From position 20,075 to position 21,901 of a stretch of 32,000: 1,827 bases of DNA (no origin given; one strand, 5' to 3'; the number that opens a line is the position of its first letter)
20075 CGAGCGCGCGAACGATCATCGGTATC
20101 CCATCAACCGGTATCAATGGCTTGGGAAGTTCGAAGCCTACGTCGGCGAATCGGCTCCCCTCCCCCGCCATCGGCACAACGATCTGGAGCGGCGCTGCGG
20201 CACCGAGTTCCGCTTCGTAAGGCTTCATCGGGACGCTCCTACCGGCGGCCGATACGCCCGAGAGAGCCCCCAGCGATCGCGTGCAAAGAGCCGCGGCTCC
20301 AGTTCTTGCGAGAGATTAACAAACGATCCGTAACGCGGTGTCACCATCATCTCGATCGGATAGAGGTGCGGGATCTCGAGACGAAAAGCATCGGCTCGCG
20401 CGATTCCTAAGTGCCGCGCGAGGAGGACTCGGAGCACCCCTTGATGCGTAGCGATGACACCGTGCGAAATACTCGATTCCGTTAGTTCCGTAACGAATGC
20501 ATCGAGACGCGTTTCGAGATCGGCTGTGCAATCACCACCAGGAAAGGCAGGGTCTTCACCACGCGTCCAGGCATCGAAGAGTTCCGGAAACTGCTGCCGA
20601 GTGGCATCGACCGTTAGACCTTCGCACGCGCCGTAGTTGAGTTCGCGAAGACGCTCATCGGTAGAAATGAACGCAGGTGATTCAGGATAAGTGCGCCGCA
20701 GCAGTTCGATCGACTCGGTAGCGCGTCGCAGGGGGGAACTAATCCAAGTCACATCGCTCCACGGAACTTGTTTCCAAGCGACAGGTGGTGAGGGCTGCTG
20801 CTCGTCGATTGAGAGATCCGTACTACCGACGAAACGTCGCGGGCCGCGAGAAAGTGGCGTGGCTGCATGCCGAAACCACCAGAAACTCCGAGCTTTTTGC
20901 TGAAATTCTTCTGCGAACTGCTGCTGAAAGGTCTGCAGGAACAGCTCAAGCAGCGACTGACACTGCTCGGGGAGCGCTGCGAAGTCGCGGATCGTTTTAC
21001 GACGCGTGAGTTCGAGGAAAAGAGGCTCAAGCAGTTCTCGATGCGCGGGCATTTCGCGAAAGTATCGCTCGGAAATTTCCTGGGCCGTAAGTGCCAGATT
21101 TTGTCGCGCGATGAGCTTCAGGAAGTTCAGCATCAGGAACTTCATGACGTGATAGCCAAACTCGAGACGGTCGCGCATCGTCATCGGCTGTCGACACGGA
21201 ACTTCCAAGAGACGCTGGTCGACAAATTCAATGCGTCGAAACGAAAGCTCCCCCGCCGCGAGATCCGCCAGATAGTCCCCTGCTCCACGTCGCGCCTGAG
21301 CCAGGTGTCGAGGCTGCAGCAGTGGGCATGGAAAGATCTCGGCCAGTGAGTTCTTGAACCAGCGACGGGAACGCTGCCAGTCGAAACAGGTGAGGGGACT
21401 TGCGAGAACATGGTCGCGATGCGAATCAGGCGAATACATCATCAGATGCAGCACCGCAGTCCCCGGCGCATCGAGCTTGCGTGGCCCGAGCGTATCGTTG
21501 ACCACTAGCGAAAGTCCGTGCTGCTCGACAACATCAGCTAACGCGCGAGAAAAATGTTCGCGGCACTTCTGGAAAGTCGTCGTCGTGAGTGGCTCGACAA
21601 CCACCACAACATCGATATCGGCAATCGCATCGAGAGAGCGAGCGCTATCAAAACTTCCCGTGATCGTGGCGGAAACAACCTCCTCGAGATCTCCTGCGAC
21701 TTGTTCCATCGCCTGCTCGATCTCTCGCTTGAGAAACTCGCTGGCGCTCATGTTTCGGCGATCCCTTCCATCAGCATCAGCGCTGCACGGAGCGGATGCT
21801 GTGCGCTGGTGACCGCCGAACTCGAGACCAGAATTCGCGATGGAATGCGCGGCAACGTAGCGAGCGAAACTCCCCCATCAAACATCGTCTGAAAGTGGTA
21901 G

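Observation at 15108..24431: Eight-gene co-directional locus joining a Gtr/YfhO-type three-component glycosylation set to pentulose-5-phosphate enzymes: candidate undescribed envelope decoration pathway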

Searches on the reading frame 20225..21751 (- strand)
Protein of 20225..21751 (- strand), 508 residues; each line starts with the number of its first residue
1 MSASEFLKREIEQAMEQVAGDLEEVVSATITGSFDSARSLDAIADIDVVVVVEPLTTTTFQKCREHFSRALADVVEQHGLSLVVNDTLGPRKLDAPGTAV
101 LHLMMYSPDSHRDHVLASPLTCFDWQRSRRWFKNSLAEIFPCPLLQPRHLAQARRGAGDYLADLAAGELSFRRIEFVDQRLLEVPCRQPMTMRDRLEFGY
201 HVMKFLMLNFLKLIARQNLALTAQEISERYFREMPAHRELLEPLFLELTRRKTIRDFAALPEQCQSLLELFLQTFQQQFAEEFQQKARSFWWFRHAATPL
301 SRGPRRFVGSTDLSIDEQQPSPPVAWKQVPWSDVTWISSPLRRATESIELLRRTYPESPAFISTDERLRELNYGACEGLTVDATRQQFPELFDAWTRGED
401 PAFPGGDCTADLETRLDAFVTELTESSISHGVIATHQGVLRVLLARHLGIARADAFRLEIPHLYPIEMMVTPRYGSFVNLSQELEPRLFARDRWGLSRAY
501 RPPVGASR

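Call 3: search_protein_families(library=pfam, proteins=[window:20225-21751:-], max_evalue=0.01)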
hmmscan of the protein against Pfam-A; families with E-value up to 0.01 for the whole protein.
window:20225-21751:- (508 aa): 1 family
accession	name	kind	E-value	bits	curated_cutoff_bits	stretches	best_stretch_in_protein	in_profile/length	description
PF00300.27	His_Phos_1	-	4e-25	89.1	21.7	1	293-461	4-172/194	Histidine phosphatase superfamily (branch 1)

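Call 4: search_protein_families(library=ncbifam, proteins=[window:20225-21751:-], max_evalue=0.01)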
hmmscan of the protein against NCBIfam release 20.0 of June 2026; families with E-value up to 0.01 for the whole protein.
window:20225-21751:- (508 aa): 10 families
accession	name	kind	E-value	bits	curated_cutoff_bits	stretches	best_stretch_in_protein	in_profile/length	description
TIGR03162.1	ribazole_cobC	equivalog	5.4e-21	74.8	162.9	1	293-460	4-168/176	alpha-ribazole phosphatase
NF005567.0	PRK07238.1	equivalog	7.5e-13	48.5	326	1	283-459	173-349/378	bifunctional RNase H/acid phosphatase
NF045917.1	PhserinePhPspA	equivalog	3e-09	36.9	350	1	337-450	52-164/211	phosphoserine phosphatase PspA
NF011580.0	PRK15004.1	equivalog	5.8e-09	36.2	250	1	327-458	43-171/203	adenosylcobalamin/alpha-ribazole phosphatase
NF009993.0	PRK13462.1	equivalog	3.4e-08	33.4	226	1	293-461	11-172/203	acid phosphatase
TIGR03848.1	MSMEG_4193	subfamily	9e-07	28.5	203.85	1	337-456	51-171/204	MSMEG_4193 family putative phosphomutase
NF002339.0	PRK01295.1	equivalog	1.4e-05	24.6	316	1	333-457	52-179/206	2,3-bisphosphoglycerate-dependent phosphoglycerate mutase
NF038349.1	dPGM_arch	equivalog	0.00035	20.5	225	1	337-462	50-163/194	2,3-diphosphoglycerate-dependent phosphoglycerate mutase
NF002901.0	PRK03482.1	equivalog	0.0021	17.7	261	1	335-458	49-172/215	2,3-diphosphoglycerate-dependent phosphoglycerate mutase GpmB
NF010718.0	PRK14120.1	equivalog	0.006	15.9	366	0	402-486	146-233/249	phosphoglyceromutase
